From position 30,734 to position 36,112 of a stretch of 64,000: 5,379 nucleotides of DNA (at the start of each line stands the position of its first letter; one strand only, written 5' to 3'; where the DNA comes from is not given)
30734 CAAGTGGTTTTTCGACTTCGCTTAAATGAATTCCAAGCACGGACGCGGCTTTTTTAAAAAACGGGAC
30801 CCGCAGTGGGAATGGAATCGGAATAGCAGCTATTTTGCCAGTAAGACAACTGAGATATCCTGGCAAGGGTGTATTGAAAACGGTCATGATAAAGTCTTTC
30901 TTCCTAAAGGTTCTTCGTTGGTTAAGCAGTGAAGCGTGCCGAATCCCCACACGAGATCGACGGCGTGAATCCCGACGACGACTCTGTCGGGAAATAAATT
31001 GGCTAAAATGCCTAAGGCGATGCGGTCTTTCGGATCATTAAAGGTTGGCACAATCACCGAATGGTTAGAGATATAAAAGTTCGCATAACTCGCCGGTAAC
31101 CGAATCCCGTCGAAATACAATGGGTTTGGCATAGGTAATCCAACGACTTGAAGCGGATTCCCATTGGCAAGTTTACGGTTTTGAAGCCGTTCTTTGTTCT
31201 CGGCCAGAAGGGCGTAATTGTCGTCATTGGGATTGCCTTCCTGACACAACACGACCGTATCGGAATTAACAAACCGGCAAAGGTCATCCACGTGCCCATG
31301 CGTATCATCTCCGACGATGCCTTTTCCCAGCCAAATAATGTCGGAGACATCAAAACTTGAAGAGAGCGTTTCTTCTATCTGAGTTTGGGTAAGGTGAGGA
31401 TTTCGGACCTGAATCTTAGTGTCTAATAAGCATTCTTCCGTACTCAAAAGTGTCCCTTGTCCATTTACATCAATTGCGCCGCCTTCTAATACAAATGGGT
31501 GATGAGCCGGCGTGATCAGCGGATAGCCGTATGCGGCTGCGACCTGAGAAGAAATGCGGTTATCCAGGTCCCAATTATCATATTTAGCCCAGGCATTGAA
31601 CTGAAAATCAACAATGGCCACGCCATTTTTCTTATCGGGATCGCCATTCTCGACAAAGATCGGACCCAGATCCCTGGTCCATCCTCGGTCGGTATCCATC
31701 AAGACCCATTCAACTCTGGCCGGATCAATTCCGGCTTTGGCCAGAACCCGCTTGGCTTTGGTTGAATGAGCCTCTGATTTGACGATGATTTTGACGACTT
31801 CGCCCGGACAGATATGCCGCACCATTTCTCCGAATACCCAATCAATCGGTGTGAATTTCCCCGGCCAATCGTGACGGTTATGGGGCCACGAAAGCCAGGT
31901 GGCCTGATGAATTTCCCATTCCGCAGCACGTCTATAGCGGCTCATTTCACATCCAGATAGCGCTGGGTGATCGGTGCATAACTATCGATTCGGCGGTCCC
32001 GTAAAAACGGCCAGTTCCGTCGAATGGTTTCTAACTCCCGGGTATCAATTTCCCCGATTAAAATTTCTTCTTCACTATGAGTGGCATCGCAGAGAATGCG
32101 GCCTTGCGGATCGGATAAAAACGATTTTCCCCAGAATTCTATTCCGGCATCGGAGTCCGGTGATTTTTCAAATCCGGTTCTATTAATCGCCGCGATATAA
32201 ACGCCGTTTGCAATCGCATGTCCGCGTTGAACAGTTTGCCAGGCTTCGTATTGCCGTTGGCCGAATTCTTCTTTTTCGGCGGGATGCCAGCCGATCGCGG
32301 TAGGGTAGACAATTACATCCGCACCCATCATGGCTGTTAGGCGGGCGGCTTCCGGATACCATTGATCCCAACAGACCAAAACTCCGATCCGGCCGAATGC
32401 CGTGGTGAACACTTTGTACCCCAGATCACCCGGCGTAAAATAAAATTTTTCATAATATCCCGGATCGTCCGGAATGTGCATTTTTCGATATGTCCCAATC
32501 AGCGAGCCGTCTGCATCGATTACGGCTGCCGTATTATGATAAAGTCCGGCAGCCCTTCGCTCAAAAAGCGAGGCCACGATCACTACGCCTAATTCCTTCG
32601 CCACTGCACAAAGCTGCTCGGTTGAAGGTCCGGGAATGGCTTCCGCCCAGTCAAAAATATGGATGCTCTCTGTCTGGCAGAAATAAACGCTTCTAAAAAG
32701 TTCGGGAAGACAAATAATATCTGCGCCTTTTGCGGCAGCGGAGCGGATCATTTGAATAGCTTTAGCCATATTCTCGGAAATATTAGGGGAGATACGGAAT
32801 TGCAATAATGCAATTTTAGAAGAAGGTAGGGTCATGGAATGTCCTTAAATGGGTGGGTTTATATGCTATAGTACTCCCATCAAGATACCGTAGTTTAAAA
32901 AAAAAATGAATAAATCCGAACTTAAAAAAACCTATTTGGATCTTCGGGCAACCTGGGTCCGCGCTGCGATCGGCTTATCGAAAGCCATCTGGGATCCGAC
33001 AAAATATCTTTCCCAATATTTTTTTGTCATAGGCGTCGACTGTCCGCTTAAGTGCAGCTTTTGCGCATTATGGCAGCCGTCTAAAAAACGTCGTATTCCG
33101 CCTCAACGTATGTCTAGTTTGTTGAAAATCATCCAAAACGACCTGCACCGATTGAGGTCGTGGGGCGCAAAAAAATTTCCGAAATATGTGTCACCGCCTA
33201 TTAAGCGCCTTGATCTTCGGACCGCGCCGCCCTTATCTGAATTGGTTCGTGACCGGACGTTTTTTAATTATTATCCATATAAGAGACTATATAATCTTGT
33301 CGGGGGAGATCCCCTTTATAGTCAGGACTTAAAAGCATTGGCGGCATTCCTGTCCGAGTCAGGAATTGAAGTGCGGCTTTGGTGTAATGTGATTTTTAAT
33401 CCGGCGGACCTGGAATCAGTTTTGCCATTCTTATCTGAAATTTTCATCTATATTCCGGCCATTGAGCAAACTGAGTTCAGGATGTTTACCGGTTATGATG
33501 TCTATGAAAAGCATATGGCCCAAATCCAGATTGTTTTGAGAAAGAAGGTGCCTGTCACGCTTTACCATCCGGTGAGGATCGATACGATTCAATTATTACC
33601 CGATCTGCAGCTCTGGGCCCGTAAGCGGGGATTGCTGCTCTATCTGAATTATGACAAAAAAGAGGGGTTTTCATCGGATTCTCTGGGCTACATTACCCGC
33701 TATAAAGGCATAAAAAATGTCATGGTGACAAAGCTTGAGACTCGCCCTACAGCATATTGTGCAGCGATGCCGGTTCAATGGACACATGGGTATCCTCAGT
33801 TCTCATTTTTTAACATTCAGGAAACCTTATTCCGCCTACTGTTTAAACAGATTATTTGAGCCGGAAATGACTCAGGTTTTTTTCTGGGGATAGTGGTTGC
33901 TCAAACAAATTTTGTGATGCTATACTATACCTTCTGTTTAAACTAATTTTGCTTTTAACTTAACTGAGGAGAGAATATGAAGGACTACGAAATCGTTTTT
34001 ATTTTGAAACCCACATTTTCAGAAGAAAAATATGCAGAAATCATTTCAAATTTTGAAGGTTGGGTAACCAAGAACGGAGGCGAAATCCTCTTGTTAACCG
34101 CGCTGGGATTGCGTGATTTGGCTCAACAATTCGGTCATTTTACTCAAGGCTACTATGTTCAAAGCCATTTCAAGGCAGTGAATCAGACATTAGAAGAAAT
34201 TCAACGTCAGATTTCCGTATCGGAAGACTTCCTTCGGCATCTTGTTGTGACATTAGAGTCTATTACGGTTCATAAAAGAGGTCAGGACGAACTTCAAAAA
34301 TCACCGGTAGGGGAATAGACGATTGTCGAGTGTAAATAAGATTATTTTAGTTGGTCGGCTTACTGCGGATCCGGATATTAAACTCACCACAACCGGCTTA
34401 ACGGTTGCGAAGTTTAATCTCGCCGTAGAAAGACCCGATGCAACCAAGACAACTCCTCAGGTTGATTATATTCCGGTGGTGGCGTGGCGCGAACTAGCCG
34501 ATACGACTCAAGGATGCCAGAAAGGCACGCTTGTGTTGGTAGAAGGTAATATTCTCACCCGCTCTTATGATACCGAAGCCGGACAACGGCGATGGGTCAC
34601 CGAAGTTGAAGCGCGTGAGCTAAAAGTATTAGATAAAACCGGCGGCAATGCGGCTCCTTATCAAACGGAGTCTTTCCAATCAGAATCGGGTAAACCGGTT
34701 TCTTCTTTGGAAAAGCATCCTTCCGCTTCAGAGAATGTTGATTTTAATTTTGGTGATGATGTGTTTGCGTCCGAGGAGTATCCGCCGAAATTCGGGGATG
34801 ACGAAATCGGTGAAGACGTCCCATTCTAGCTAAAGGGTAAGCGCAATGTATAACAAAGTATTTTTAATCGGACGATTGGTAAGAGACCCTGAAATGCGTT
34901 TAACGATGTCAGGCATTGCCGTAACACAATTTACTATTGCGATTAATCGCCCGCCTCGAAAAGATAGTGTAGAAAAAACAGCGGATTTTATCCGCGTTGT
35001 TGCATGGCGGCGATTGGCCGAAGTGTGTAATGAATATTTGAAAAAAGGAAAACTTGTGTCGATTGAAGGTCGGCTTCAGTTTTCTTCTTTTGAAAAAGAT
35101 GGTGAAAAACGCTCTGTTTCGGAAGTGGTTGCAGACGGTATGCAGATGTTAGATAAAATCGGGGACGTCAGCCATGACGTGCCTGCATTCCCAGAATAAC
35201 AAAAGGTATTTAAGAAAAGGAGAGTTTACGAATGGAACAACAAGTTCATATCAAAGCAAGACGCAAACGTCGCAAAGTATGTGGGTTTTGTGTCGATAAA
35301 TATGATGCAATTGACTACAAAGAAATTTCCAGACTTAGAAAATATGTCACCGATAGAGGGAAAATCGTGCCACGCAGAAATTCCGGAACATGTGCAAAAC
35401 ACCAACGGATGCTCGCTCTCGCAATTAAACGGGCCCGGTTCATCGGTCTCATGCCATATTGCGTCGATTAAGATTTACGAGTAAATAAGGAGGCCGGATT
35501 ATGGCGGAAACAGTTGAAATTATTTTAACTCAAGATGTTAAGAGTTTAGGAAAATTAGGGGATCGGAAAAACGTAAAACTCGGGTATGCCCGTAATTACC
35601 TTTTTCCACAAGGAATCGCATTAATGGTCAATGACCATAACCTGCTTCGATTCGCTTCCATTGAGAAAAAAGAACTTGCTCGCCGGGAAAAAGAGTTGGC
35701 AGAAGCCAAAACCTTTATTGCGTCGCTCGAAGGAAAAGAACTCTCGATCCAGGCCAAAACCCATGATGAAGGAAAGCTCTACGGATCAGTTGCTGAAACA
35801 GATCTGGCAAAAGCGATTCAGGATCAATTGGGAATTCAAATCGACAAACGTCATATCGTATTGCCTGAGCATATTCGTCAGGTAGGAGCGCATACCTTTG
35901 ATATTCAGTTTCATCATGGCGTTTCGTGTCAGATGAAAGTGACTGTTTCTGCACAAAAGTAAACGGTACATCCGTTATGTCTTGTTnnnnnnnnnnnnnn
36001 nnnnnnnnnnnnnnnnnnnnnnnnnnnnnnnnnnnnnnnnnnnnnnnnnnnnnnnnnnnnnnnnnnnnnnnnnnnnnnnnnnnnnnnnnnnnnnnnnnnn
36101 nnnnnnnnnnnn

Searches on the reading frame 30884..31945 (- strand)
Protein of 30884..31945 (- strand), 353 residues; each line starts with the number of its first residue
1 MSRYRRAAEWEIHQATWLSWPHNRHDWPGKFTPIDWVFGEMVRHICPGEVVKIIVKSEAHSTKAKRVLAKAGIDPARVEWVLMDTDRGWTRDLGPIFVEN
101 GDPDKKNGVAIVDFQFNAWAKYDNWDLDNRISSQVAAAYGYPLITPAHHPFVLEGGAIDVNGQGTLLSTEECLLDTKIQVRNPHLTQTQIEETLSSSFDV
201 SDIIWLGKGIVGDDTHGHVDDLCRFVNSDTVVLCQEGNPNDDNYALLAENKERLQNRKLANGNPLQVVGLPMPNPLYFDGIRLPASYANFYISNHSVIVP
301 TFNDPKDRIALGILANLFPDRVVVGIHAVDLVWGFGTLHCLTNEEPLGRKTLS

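Call 79: search_protein_families(library=pfam, proteins=[window:30884-31945:-], max_evalue=0.0001)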
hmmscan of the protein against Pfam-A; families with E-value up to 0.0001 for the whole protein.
window:30884-31945:- (353 aa): 1 family
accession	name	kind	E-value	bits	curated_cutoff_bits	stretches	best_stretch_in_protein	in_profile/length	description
PF04371.20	PAD_porph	-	1.2e-109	366.9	25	1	7-346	3-321/321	Porphyromonas-type peptidyl-arginine deiminase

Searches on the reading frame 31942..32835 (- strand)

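Call 79: search_protein_families(library=pfam, proteins=[window:31942-32835:-], max_evalue=0.0001)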
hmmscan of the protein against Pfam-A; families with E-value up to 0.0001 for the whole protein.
window:31942-32835:- (297 aa): 1 family
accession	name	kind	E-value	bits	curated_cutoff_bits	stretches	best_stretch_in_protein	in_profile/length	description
PF00795.27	CN_hydrolase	-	1.1e-66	225.3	23.2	1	7-272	1-255/256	Carbon-nitrogen hydrolase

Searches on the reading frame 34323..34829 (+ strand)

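Call 79: search_protein_families(library=pfam, proteins=[window:34323-34829:+], max_evalue=0.0001)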
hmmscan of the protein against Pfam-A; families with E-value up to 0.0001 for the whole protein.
window:34323-34829:+ (168 aa): 1 family
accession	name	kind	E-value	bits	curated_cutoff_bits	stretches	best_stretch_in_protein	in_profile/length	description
PF00436.31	SSB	-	6.1e-25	87.7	26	1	4-102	1-103/104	Single-strand binding protein family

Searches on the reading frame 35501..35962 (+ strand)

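Call 79: search_protein_families(library=pfam, proteins=[window:35501-35962:+], max_evalue=0.0001)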
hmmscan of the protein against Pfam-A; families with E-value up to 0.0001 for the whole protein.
window:35501-35962:+ (153 aa): 2 families
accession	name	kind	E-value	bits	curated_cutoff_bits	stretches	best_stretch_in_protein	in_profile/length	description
PF03948.19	Ribosomal_L9_C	-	5.3e-24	84.9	23.2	1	67-150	1-85/86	Ribosomal protein L9, C-terminal domain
PF01281.25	Ribosomal_L9_N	-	1e-18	67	20.7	1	5-48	1-44/47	Ribosomal protein L9, N-terminal domain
